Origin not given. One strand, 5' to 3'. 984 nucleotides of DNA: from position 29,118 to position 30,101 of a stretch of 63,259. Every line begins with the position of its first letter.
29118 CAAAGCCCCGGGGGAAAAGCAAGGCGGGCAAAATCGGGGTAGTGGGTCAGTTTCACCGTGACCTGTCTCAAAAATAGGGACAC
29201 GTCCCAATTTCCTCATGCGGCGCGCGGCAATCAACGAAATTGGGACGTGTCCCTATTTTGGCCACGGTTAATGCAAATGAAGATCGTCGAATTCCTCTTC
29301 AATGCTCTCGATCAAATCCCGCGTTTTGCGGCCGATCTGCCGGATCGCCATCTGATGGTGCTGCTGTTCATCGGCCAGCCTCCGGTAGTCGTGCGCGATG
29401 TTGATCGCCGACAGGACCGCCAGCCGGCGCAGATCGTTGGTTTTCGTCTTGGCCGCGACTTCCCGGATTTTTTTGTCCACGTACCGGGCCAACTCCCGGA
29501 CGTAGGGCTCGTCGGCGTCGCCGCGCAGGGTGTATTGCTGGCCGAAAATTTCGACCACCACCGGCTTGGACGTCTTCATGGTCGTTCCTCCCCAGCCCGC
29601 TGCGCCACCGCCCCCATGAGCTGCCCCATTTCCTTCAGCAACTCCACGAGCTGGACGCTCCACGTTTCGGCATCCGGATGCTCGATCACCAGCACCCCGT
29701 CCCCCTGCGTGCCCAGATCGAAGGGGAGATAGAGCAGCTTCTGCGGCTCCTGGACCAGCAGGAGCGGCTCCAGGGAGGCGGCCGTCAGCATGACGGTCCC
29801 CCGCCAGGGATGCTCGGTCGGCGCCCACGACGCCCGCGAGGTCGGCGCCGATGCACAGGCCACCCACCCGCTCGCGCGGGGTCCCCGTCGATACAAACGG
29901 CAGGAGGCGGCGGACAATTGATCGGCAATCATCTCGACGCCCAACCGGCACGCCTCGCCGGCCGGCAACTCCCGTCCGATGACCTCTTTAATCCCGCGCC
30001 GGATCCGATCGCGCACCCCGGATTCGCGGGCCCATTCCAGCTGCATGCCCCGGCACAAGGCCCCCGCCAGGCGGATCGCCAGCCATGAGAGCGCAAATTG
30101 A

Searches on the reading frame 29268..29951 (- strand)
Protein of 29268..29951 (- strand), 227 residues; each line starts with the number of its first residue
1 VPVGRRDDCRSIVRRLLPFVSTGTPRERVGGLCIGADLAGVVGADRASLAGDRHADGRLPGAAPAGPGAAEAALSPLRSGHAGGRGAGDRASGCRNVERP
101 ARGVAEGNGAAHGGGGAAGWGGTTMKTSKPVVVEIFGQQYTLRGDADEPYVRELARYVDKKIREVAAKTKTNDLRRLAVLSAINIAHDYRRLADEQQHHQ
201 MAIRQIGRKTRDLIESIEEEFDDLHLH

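Call 38: search_protein_families(library=pfam, proteins=[window:29268-29951:-], max_evalue=0.0001)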
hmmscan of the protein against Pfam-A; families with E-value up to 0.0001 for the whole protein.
window:29268-29951:- (227 aa): 1 family
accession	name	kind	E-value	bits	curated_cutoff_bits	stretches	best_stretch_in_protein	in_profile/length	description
PF05164.18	ZapA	-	3.6e-19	69.3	23.8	1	131-215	1-86/88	Cell division protein ZapA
